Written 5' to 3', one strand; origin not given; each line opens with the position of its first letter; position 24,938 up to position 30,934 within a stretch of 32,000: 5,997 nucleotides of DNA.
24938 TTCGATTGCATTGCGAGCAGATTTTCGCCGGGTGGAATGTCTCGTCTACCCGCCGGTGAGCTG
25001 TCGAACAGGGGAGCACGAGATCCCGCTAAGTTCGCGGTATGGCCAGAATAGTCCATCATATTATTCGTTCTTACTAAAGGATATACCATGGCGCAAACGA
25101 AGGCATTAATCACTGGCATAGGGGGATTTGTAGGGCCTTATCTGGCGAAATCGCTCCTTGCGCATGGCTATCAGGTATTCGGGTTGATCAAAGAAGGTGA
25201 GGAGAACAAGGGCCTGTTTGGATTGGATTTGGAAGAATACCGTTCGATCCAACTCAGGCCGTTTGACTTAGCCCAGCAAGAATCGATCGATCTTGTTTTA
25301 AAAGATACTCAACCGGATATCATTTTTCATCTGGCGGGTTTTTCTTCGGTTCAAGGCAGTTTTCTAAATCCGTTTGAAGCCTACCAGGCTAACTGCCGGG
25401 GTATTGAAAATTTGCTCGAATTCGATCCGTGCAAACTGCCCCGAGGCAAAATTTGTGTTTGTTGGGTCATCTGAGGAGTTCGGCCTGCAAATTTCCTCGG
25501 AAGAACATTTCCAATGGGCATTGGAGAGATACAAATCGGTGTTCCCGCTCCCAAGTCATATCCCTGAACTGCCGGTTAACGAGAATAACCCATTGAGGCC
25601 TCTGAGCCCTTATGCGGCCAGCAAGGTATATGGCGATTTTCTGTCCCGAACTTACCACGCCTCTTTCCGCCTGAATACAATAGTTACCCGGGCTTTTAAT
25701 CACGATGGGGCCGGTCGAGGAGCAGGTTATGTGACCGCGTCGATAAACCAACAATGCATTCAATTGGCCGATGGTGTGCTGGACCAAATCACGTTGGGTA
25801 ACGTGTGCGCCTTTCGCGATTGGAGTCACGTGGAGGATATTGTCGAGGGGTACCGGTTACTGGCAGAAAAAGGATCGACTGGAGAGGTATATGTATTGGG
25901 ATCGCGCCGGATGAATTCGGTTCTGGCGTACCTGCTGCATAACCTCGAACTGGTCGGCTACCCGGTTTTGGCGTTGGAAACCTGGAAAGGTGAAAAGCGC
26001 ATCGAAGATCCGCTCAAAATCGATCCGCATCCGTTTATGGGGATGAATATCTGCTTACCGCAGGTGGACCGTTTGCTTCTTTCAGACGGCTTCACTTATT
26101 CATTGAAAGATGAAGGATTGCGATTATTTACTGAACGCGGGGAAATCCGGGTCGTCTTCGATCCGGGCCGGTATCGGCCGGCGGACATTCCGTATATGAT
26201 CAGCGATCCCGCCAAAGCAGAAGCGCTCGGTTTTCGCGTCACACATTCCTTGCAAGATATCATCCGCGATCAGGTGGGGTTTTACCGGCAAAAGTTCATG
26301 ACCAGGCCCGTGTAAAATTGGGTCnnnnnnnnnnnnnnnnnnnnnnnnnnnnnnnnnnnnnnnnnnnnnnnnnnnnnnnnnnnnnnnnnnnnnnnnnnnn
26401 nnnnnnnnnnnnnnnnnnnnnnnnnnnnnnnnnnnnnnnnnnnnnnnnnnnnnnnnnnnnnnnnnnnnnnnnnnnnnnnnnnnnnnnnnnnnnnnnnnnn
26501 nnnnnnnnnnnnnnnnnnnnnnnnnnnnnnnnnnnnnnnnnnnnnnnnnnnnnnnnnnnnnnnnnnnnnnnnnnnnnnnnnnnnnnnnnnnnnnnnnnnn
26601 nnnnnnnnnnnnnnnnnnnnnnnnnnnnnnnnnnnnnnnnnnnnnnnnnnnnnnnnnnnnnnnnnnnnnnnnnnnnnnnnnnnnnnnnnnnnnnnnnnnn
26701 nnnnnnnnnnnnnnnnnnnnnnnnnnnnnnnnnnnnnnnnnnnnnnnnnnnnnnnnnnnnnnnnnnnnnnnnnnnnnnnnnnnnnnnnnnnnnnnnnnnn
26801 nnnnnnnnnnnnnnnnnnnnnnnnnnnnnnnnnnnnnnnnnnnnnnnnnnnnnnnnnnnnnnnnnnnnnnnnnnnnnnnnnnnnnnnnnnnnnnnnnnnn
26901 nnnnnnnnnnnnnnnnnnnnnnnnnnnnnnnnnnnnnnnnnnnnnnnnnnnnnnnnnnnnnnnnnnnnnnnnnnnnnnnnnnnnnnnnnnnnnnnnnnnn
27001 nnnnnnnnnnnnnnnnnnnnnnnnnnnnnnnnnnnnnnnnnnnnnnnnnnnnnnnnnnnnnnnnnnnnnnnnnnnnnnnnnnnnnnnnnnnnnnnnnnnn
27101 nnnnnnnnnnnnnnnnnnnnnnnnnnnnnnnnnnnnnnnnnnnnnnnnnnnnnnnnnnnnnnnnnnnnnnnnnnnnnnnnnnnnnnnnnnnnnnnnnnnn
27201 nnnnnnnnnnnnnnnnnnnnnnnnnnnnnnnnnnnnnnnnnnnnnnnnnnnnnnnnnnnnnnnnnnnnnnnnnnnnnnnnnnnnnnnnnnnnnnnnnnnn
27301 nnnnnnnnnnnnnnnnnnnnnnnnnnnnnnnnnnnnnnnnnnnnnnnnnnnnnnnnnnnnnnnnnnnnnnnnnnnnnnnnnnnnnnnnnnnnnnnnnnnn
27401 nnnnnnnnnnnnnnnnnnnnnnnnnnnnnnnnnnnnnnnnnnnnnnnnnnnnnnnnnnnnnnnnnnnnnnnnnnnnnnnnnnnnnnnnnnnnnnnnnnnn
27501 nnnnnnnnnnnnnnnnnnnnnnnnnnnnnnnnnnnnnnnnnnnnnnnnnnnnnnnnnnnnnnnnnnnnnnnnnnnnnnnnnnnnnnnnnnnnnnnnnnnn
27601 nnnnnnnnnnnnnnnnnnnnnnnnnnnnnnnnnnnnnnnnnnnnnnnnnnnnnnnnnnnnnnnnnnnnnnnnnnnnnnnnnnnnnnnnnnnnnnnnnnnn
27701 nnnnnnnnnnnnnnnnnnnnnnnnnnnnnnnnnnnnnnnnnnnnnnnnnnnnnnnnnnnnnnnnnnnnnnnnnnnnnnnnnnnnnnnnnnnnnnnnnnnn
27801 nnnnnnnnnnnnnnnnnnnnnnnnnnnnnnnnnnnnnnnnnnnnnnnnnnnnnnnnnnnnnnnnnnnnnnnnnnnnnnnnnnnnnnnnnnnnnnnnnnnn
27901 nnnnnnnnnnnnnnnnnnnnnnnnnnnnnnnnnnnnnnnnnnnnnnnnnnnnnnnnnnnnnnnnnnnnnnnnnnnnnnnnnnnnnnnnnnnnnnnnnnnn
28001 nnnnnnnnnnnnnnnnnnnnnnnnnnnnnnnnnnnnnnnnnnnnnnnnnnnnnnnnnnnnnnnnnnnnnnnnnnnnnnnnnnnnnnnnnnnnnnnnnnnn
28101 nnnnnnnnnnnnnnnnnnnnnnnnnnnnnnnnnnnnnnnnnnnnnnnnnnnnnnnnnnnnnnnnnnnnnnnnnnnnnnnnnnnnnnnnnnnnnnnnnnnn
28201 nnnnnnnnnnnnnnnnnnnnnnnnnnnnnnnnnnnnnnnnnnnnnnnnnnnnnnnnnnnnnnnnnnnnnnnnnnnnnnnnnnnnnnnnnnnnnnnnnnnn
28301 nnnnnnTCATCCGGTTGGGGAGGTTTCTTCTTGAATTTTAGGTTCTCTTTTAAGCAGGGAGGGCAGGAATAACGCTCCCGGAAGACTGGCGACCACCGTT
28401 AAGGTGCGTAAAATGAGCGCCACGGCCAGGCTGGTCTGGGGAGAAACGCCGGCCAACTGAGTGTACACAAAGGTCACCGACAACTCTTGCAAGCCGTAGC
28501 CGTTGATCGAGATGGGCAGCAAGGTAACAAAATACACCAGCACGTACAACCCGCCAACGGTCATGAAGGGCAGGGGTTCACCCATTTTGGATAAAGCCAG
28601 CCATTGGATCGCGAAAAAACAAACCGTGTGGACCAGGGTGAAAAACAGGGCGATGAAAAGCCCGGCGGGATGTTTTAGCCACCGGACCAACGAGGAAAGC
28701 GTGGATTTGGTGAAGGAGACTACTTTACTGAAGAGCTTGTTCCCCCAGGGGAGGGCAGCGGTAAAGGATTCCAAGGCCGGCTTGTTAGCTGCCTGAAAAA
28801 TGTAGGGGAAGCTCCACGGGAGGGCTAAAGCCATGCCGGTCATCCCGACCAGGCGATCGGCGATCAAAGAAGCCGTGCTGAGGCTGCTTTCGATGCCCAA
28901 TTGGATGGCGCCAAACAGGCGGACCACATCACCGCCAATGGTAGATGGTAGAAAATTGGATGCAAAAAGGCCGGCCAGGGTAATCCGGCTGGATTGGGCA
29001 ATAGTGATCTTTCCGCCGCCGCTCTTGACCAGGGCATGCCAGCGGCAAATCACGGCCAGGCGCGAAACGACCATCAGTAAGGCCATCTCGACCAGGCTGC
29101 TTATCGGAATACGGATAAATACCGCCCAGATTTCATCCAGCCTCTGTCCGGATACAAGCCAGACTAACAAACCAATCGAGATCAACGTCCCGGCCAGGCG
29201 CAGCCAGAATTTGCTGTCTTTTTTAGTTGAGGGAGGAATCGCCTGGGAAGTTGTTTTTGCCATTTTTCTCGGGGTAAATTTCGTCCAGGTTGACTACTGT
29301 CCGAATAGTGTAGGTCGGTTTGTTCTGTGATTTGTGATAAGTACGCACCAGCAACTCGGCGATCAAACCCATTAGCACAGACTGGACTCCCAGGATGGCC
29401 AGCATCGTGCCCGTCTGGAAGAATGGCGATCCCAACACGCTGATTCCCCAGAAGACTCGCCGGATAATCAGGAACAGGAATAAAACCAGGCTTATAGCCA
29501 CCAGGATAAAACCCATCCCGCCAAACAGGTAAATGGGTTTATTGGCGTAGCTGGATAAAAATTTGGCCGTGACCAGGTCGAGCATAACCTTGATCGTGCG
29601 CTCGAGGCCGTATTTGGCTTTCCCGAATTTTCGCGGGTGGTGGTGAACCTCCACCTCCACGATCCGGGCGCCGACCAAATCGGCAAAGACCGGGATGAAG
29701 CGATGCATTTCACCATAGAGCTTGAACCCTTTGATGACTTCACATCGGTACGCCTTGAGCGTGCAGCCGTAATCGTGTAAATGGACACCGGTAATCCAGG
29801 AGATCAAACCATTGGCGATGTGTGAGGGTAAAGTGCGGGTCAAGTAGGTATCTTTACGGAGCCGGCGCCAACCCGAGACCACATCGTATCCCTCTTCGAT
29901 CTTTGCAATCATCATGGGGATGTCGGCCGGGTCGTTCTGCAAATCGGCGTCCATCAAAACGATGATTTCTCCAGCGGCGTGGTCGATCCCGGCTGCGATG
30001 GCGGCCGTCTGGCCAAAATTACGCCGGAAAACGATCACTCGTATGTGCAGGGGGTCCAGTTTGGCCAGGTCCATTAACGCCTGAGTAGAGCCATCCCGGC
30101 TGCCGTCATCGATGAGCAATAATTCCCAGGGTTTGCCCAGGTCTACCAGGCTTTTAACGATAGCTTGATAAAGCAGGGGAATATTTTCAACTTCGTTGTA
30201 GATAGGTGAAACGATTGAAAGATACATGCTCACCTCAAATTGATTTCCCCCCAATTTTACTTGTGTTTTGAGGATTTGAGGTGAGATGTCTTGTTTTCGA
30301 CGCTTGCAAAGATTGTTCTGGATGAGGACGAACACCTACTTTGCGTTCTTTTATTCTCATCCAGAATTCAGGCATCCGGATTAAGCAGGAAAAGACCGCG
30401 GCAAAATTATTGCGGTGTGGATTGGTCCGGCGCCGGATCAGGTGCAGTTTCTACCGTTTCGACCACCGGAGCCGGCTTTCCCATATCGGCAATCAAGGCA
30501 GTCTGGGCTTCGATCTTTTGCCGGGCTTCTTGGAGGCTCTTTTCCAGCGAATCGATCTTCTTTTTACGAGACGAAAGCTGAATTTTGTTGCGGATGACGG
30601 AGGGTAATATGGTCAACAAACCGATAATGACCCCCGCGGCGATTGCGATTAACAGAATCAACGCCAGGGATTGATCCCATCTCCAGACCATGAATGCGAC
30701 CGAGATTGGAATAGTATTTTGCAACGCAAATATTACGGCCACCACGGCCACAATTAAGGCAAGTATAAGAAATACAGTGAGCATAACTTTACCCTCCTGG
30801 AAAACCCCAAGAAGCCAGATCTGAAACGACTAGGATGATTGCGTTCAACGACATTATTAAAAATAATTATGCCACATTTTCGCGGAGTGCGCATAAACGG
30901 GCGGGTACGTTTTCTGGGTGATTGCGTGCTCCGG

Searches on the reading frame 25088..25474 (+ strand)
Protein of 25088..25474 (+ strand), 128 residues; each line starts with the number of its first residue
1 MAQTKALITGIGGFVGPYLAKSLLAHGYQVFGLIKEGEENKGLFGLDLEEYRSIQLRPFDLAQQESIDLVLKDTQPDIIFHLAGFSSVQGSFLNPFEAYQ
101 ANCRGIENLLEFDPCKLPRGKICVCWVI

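Call 35: search_protein_families(library=pfam, proteins=[window:25088-25474:+], max_evalue=0.001)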
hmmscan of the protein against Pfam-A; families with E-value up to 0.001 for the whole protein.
window:25088-25474:+ (128 aa): 5 families
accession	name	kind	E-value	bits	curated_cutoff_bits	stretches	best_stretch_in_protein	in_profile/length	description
PF16363.11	GDP_Man_Dehyd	-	2.5e-21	76.9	27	1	7-111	1-111/332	GDP-mannose 4,6 dehydratase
PF01370.27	Epimerase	-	9.3e-17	61.7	20.9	1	6-111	1-100/240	NAD dependent epimerase/dehydratase family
PF04321.23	RmlD_sub_bind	-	5.3e-08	32.7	27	1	5-109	2-85/287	RmlD substrate binding domain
PF02719.21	Polysacc_synt_2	-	1.6e-06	28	20.2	1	7-111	2-113/293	Polysaccharide biosynthesis protein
PF01073.25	3Beta_HSD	-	0.00016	21.3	22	1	7-111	1-101/280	3-beta hydroxysteroid dehydrogenase/isomerase family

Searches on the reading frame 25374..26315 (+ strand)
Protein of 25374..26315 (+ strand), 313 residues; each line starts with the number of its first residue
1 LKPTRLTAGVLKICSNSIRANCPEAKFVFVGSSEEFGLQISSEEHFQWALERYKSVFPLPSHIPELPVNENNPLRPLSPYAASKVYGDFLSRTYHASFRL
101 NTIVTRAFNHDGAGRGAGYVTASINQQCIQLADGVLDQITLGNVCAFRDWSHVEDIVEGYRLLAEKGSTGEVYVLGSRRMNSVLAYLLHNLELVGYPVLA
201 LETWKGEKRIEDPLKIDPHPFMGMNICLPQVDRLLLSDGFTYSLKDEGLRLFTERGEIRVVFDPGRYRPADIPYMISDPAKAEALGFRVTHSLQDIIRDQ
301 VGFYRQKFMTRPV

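Call 35: search_protein_families(library=pfam, proteins=[window:25374-26315:+], max_evalue=0.001)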
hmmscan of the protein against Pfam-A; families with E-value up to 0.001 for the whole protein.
window:25374-26315:+ (313 aa): 2 families
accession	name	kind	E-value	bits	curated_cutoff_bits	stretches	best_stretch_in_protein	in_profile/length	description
PF16363.11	GDP_Man_Dehyd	-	1.1e-33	117.6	27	1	64-186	137-258/332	GDP-mannose 4,6 dehydratase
PF01370.27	Epimerase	-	8.9e-21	74.8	20.9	1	9-176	94-240/240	NAD dependent epimerase/dehydratase family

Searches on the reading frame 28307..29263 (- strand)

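Call 35: search_protein_families(library=pfam, proteins=[window:28307-29263:-], max_evalue=0.001)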
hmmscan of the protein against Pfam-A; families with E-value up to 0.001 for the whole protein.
window:28307-29263:- (318 aa): 1 family
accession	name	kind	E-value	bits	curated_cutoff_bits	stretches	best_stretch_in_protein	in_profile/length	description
PF03706.18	LPG_synthase_TM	-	1e-34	120.9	33.4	1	23-296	2-302/302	Lysylphosphatidylglycerol synthase TM region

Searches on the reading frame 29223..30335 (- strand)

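Call 35: search_protein_families(library=pfam, proteins=[window:29223-30335:-], max_evalue=0.001)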
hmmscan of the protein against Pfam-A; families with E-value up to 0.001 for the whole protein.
window:29223-30335:- (370 aa): 1 family
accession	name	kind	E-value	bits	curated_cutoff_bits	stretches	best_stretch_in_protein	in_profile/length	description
PF00535.33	Glycos_transf_2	-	7.4e-31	107.8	23.3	1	40-201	1-164/168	Glycosyl transferase family 2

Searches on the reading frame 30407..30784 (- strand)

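Call 35: search_protein_families(library=pfam, proteins=[window:30407-30784:-], max_evalue=0.001)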
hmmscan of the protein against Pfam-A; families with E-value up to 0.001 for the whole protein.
window:30407-30784:- (125 aa): 1 family
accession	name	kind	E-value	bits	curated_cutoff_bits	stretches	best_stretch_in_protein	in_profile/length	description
PF06305.16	LapA_dom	-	1.2e-16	60.8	28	1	22-84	1-63/64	Lipopolysaccharide assembly protein A domain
